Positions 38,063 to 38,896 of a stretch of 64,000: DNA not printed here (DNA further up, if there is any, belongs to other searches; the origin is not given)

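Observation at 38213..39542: Translationally coupled PilZ-domain protein and single-HKD phospholipase-D-family enzyme, with a third stand-alone PilZ gene convergent next to it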

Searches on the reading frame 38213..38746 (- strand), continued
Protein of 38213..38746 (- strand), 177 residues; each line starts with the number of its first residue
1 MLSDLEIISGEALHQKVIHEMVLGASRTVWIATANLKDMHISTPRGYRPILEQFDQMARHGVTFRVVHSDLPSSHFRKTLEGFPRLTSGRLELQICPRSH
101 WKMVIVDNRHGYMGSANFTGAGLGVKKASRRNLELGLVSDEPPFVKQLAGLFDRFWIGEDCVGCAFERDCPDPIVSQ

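Call 9: find_encoding_contigs(protein=P0029, flank=6000, max_places=3)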
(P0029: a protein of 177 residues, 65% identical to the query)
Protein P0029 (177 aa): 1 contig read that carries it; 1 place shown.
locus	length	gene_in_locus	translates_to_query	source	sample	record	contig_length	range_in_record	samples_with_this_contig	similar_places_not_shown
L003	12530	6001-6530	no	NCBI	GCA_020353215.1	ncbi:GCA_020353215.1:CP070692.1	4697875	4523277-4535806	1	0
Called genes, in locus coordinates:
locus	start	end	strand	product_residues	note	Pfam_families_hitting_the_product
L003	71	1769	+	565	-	PF01512:Complex1_51K, PF10589:NADH_4Fe-4S, PF12837:Fer4_6 (weak)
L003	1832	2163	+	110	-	PF13510:Fer2_4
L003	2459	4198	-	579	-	PF00664:ABC_membrane, PF00005:ABC_tran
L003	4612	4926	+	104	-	-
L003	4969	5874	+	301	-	PF04015:DUF362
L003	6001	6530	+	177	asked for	PF13091:PLDc_2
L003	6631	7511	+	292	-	PF12158:DUF3592 (faint)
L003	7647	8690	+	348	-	PF00989:PAS, PF13188:PAS_8, PF08448:PAS_4, PF13426:PAS_9, PF08447:PAS_3 (weak)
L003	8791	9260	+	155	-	PF00037:Fer4 (weak), PF12837:Fer4_6 (weak), PF12838:Fer4_7 (weak), PF13187:Fer4_9, PF13237:Fer4_10 (weak), PF13247:Fer4_11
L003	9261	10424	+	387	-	PF03916:NrfD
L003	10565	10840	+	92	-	PF02613:Nitrate_red_del (weak)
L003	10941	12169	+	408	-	PF08448:PAS_4 (faint), PF00989:PAS, PF13188:PAS_8 (faint), PF13426:PAS_9, PF00512:HisKA, PF02518:HATPase_c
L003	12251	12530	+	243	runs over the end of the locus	PF00072:Response_reg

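Call 10: find_encoding_contigs(protein=P0098, flank=6000, max_places=3)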
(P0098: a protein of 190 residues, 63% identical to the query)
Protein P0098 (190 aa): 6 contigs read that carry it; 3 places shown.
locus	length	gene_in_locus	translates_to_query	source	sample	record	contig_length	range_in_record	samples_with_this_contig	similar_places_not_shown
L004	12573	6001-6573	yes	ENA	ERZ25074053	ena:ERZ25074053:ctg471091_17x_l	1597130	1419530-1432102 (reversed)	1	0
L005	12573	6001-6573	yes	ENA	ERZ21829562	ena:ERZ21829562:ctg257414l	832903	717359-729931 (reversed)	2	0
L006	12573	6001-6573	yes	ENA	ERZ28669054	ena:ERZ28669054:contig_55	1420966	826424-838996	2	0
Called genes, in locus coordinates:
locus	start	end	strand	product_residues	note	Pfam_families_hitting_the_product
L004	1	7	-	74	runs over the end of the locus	PF13275:S4_2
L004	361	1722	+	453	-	PF12471:GTP_CH_N, PF00925:GTP_cyclohydro2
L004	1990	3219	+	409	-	PF07958:DUF1688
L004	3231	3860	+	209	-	PF14681:UPRTase, PF00156:Pribosyltran (weak)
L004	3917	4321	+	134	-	PF11533:AtzH-like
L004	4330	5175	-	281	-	PF00149:Metallophos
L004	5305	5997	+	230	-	PF04298:Zn_peptidase_2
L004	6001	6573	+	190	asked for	PF13091:PLDc_2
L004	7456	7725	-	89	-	PF07883:Cupin_2 (weak)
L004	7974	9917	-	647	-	PF13424:TPR_12 (faint), PF17874:TPR_MalT (weak), PF13181:TPR_8 (faint)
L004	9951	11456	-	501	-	PF00536:SAM_1, PF07647:SAM_2, PF00211:Guanylate_cyc, PF13191:AAA_16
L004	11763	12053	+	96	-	-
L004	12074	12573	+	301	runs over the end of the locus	PF07884:VKOR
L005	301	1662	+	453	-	PF12471:GTP_CH_N, PF00925:GTP_cyclohydro2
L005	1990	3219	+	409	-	PF07958:DUF1688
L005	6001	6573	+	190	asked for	PF13091:PLDc_2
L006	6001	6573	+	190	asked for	PF13091:PLDc_2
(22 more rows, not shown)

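Call 13: find_related_loci(query=A1, collection=genome_contigs, flank=5000)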
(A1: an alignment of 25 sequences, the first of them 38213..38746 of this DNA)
Query A1 (177 aa) in genome_contigs; peptide patterns used: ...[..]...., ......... (x = any residue, [..] = any of these).
348 stretches matched a pattern; 283 encode a relative of the query (tblastn E <= 1e-3); the best 80 are kept; 80 distinct loci.
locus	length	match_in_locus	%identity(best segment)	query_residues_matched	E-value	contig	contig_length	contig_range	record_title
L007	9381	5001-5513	65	4-174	3e-75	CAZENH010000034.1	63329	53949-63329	MAG TPA_asm: uncultured Myxococcales bacterium isolate binchicken_co150_700 genome assembly, contig: NODE_859_length_633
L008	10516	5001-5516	65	3-174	2e-74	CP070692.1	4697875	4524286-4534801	MAG: Deltaproteobacteria bacterium isolate bin617 chromosome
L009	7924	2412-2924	65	5-175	1e-73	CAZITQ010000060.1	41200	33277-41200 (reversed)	MAG TPA_asm: uncultured Rickettsiales bacterium isolate binchicken_co141_528 genome assembly, contig: NODE_4136_length_4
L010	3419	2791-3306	62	3-174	4e-73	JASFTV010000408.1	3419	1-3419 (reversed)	MAG: Desulfobacteraceae bacterium isolate D1103U20metaG_sub_Bin_336 D1103U20metaG_FD_scaffold_13206_c1, whole genome sho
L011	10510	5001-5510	64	5-174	6e-73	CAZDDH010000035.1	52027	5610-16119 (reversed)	MAG TPA_asm: uncultured Rickettsiales bacterium isolate SRP077602_co5_208 genome assembly, contig: NODE_3050_length_5202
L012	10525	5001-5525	62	4-177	8e-73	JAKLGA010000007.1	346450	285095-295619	MAG: Myxococcota bacterium isolate RA.bin29 RA.bin29_7, whole genome shotgun sequence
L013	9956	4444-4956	65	4-174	2e-72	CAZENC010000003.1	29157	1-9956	MAG TPA_asm: uncultured Desulfobacteraceae bacterium isolate binchicken_co129_8 genome assembly, contig: NODE_4225_lengt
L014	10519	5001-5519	64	3-174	1e-72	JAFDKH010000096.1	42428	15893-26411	MAG: Deltaproteobacteria bacterium isolate Meg22_46_Bin_104 Meg22_46_Bin_104_scaffold_4031, whole genome shotgun sequenc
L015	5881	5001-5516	62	4-174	2e-72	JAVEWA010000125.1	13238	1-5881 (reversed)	MAG: Polyangia bacterium isolate BF4_134 NODE_14862_length_13238_cov_4.358020_Biofilm4, whole genome shotgun sequence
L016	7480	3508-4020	64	4-174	7e-72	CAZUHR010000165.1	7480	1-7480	MAG TPA_asm: uncultured Desulfobacteraceae bacterium isolate binchicken_co129_132 genome assembly, contig: NODE_33005_le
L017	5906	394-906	64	4-174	5e-71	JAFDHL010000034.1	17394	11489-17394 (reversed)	MAG: Deltaproteobacteria bacterium isolate Meg22_1214_Bin_234 Meg22_1214_Bin_234_scaffold_11138, whole genome shotgun se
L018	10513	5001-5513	61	5-175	9e-71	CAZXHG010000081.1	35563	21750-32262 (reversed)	MAG TPA_asm: uncultured Rickettsiales bacterium isolate binchicken_co147_14 genome assembly, contig: NODE_4104_length_35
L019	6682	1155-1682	63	1-176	1e-70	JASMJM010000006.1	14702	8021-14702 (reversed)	MAG: Pseudomonadales bacterium isolate ETNP8_MAG_37 c_000000034320, whole genome shotgun sequence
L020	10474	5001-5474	67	17-174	3e-70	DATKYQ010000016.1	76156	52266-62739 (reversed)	MAG TPA_asm: Myxococcota bacterium isolate SMAG_U14223 k141_2040555, whole genome shotgun sequence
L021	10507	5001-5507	62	6-174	5e-70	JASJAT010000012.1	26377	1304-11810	MAG: Arenicellales bacterium isolate MO_035.B17 MO_035.c_175, whole genome shotgun sequence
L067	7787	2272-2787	43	7-173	3e-45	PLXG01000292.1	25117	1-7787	MAG: Myxococcales bacterium isolate palsa_1153 73.20120700_P3D.479_contig_98374, whole genome shotgun sequence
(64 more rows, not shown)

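Call 20: predict_structure(alignment_id=A1)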
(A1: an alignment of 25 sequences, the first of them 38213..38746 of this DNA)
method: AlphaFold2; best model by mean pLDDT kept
length: 177 residues; sequences in the alignment: 25
mean_pLDDT: 85.9   pTM: 0.84
mean pLDDT of the five models: 85.9, 85.0, 84.1, 83.9, 83.8
residues with pLDDT >= 90: 83; 70-90: 73; 50-70: 19; < 50: 2
segments of 3 or more residues with pLDDT < 50: none
pLDDT, mean of each block of 10 residues (from residue 1): 75 90 97 88 86 96 93 89 93 86 94 77 67 84 96 88 79 61
secondary structure, 60 per line:
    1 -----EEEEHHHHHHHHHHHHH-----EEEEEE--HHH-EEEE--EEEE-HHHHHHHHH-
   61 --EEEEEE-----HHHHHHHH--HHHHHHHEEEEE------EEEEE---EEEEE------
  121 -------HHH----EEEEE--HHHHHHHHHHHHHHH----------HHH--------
elements in order: E6-9 H10-22 E28-33 E40-43 E46-49 H51-59 E63-68 H74-81 H84-90 E91-95 E102-106 E110-114 E135-139 H142-156
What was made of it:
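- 38213..38746 (-): Gene for the 177-aa single-HKD protein of the PLD superfamily, the second cistron. AF2 mean pLDDT 86 (call 20).
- On PLD superfamily / HKD (Pfam PF13091, PF00614), tested on the 177-aa protein: The AF2 model has pLDDT 85.9 and pTM 0.84 (call 20).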

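Call 23: search_protein_families(library=pfam, alignment_id=A2, max_evalue=0.001)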
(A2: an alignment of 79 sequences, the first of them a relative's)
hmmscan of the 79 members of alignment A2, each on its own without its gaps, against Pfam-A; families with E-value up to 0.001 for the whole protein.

A. member 1, L004:5305-5997:+ (230 aa): 1 family
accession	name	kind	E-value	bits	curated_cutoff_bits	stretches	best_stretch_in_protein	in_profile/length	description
PF04298.18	Zn_peptidase_2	-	2.1e-58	197.8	27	1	5-226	2-216/218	Putative neutral zinc metallopeptidase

B. families by the number of members that match (of 79 scanned): 141 families (the first 25 are shown)
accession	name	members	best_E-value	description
PF03061.28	4HBT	4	3.6e-18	Thioesterase superfamily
PF00753.33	Lactamase_B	4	1.9e-07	Metallo-beta-lactamase superfamily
PF12706.13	Lactamase_B_2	3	4.2e-17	Beta-lactamase superfamily domain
PF00248.27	Aldo_ket_red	2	1.4e-71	Aldo/keto reductase family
PF02129.25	Peptidase_S15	2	1.1e-44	X-Pro dipeptidyl-peptidase (S15 family)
PF01556.23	DnaJ_C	2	3.5e-41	DnaJ C terminal domain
PF08530.16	PepX_C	2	2.9e-35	X-Pro dipeptidyl-peptidase C-terminal non-catalytic domain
PF00226.36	DnaJ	2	1.2e-26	DnaJ domain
PF00989.32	PAS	2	1.9e-26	PAS fold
PF13426.13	PAS_9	2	6.1e-26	PAS domain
PF07992.20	Pyr_redox_2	2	1.3e-23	Pyridine nucleotide-disulphide oxidoreductase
PF08448.16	PAS_4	2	1.7e-22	PAS fold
PF13188.13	PAS_8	2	3.3e-21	PAS domain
PF13279.12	4HBT_2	2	3.4e-18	Thioesterase-like superfamily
PF07883.17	Cupin_2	2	9.9e-16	Cupin domain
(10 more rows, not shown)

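Call 26: fold_search(model_id=the predicted structure, library=pdb)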
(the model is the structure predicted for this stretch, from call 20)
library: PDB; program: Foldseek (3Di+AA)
matches with E <= 10: 975; with E <= 0.001: 114
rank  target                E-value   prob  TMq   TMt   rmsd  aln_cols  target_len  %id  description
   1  5bpd_C                7.6e-09  1.00  0.57  0.41   4.9       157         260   14  Structure of TrmBL2, an archaeal chromatin protein, shows a novel mode of DNA binding. (released 2015-09-02)
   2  5bpi_C                8.2e-09  1.00  0.57  0.41   5.0       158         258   13  Structure of TrmBL2, an archaeal chromatin protein, shows a novel mode of DNA binding. (released 2015-09-02)
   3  4ggk                  2.2e-08  1.00  0.56  0.59   5.2       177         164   19  Crystal structure of Zucchini from mouse (mZuc / PLD6 / MitoPLD) bound to tungstate (released 2012-10-10)
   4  5bqt_A                2.3e-08  1.00  0.59  0.41   4.6       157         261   14  Structure of TrmBL2, an archaeal chromatin protein, shows a novel mode of DNA binding. (released 2015-09-02)
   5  7e0m_B                2.3e-08  1.00  0.58  0.29   5.6       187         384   16  Crystal structure of phospholipase D (released 2021-12-22)
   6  9fhk_A                2.6e-08  1.00  0.64  0.34   5.0       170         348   15  Structure of the F13 protein of Vaccinia virus (P21 crystal form) (released 2025-03-12)
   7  7e0m_A                3.0e-08  1.00  0.58  0.29   5.6       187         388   16  Crystal structure of phospholipase D (released 2021-12-22)
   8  9fj0                  3.6e-08  1.00  0.66  0.34   4.9       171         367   15  Structure of the F13 protein (mutant G277C) of Vaccinia virus (released 2025-03-12)
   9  9fiz                  3.8e-08  1.00  0.64  0.33   5.2       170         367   15  Structure of the F13 protein (mutant A295E) of Vaccinia virus (released 2025-03-12)
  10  5bpd_D                3.8e-08  1.00  0.55  0.39   5.0       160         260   14  Structure of TrmBL2, an archaeal chromatin protein, shows a novel mode of DNA binding. (released 2015-09-02)
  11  4ggj                  4.4e-08  1.00  0.56  0.59   5.2       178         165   19  Crystal structure of Zucchini from mouse (mZuc / PLD6 / MitoPLD) (released 2012-10-10)
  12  6ehi_B                5.3e-08  1.00  0.58  0.64   4.3       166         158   16  NucT from Helicobacter pylori (released 2018-01-17)
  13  8v5t_A                5.3e-08  1.00  0.62  0.29   5.4       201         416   20  Crystal structure of Alzheimers disease phospholipase D3 (released 2024-10-09)
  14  8q1x_B                5.3e-08  1.00  0.59  0.28   5.7       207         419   18  Structural analysis of PLD3 reveals insights into the mechanism of lysosomal 5' exonuclease-mediated nucleic acid degr (released 2023-12-06)
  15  9fhk_B                6.1e-08  1.00  0.63  0.34   5.0       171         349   15  Structure of the F13 protein of Vaccinia virus (P21 crystal form) (released 2025-03-12)
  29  6ehi_A                1.6e-07  1.00  0.57  0.62   4.5       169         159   16  NucT from Helicobacter pylori (released 2018-01-17)
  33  1byr                  2.5e-07  1.00  0.58  0.66   4.2       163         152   15  CRYSTAL STRUCTURE OF A PHOSPHOLIPASE D FAMILY MEMBER, NUC FROM SALMONELLA TYPHIMURIUM (released 1999-10-19)
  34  6ehi_D                2.7e-07  1.00  0.56  0.61   4.6       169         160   15  NucT from Helicobacter pylori (released 2018-01-17)
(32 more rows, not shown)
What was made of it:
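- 38213..38746 (-): Foldseek matches PLD-fold structures with probability 1.0 (call 26).
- On PLD superfamily / HKD (Pfam PF13091, PF00614), tested on the 177-aa protein: All of the listed top matches are PLD-fold proteins, with TM 0.55-0.66 (call 26).
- Closest known: Nuc. Same: Foldseek gives E about 1e-7 and TM 0.57-0.58 to 1byr and 6ehi (call 26).
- Closest known: Zucchini / PLD6. Same: Foldseek gives E=2e-8 to 4ggk (call 26).
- The AF2 model has pLDDT 86 with a PLD fold (calls 20, 26). The characterised single-HKD proteins of this size (Nuc, NucT, BfiI, Zucchini) are nucleases; this rests on established knowledge, with fold matches in call 26.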

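Call 46: search_protein_families(library=pfam, alignment_id=A4, max_evalue=0.001)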
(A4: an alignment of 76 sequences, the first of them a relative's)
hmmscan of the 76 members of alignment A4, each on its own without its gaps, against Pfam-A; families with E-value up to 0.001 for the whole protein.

A. member 1, L004:7456-7725:- (89 aa): 2 families
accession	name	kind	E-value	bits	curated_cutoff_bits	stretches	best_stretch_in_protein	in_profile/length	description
PF07883.17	Cupin_2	-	5.7e-07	29.6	27.2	1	20-72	3-55/70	Cupin domain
PF02311.25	AraC_binding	-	3.9e-05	23.8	21.1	1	17-75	5-63/135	AraC-like ligand binding domain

B. families by the number of members that match (of 76 scanned): 108 families (the first 25 are shown)
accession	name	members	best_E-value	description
PF02518.31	HATPase_c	5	2.3e-23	Histidine kinase-, DNA gyrase B-, and HSP90-like ATPase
PF00881.29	Nitroreductase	3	2e-29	Nitroreductase family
PF04055.27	Radical_SAM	3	3.7e-17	Radical SAM superfamily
PF00037.32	Fer4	3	5.9e-12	4Fe-4S binding domain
PF12837.12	Fer4_6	3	8.6e-11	4Fe-4S binding domain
PF00512.31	HisKA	3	9.4e-11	His Kinase A (phospho-acceptor) domain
PF14512.11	TM1586_NiRdase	3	7.6e-09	Putative TM nitroreductase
PF12838.12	Fer4_7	3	1.9e-08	4Fe-4S dicluster domain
PF13187.11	Fer4_9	3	7.8e-08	4Fe-4S dicluster domain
PF13237.11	Fer4_10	3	1.5e-07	4Fe-4S dicluster domain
PF00393.24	6PGD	2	1.7e-129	6-phosphogluconate dehydrogenase, C-terminal domain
PF00962.28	A_deaminase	2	1.7e-97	Adenosine deaminase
PF03446.21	NAD_binding_2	2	3e-49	NAD binding domain of 6-phosphogluconate dehydrogenase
PF01261.30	AP_endonuc_2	2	1.3e-40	Xylose isomerase-like TIM barrel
PF08448.16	PAS_4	2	5e-33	PAS fold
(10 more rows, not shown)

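Call 63: find_encoding_contigs(protein=P0006, flank=4000, max_places=2)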
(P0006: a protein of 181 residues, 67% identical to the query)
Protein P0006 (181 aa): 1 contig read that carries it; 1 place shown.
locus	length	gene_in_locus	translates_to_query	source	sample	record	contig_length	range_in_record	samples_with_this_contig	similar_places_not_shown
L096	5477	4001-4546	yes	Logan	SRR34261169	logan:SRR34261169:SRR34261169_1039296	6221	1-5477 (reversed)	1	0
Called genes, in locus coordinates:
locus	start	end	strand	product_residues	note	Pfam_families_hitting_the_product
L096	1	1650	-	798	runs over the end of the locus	?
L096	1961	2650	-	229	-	-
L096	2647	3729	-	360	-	PF02128:Peptidase_M36 (weak)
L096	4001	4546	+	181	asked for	PF13091:PLDc_2, PF00614:PLDc (weak)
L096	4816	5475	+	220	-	?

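Call 67: search_dna_similar(query=window:38213-38746:-, collection=plasmids, mode=protein, max_evalue=0.00001, max_rows=15)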
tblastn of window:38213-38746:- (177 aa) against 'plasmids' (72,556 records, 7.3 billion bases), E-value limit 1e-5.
Records with a match: 2; places in all: 2; records where one place covers at least 80% of the query: 1.
Best place of each record, by identity: <60% 2.
By first word of the organism name: Segatella 1; Dietzia 1.
By predicted mobility (MOB-suite, as given by PLSDB): non-mobilizable 1; mobilizable 1.
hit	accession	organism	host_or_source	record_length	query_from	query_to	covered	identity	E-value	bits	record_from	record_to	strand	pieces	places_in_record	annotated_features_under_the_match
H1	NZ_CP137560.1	Segatella hominis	Homo sapiens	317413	6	172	94%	38.3%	1e-31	126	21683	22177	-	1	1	phospholipase D-like domain-containing protein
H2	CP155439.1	Dietzia kunjamensis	cell culture,moss extract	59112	35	156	69%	29.5%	1e-6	55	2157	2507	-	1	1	phospholipase D-like domain-containing protein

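Call 68: search_dna_similar(query=window:38213-38746:-, collection=phages, mode=protein, max_evalue=0.00001, max_rows=15)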
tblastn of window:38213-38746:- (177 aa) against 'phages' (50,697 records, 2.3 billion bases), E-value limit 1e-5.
No match.
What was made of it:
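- There is no phage hit and there are only 2 plasmid hits (calls 67, 68).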

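Call 69: get_annotated_region(hit=H1, flank=5000)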
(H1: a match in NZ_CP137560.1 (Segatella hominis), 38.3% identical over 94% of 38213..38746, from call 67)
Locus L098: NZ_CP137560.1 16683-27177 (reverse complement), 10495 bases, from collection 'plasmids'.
description: Segatella hominis strain HDD12 plasmid unnamed, complete sequence
organism: Segatella hominis (NCBI taxid 2518605)
taxonomy: Bacteria; Bacteroidota; Bacteroidia; Bacteroidales; Prevotellaceae; Segatella; Segatella hominis
host: -; source: Homo sapiens; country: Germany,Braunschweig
typing (MOB-suite, as given by PLSDB): non-mobilizable
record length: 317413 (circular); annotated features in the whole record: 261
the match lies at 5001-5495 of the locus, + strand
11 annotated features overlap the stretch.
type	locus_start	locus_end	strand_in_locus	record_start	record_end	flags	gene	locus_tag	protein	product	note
CDS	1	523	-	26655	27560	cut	-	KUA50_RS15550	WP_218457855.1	WYL domain-containing protein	-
CDS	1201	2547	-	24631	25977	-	-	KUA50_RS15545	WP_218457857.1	hypothetical protein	-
CDS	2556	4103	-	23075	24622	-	-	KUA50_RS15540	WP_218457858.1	AAA family ATPase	-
CDS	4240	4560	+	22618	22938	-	-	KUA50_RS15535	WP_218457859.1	hypothetical protein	-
CDS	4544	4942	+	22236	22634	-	-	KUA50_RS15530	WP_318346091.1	hypothetical protein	-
CDS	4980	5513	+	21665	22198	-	-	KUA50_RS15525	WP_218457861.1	phospholipase D-like domain-containing protein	-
CDS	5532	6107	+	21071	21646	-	-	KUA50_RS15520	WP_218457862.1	metallophosphoesterase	-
CDS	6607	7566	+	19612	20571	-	-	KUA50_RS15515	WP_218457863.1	ATP-binding protein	-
CDS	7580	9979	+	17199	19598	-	-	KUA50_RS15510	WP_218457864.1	S8 family peptidase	-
CDS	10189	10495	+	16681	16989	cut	-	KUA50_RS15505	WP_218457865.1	hypothetical protein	-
CDS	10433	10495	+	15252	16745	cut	-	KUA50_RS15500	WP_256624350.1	helicase-related protein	-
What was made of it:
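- A distant (38%) homologue on a Segatella replicon lies near WYL, AAA-ATPase and helicase genes (call 69).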
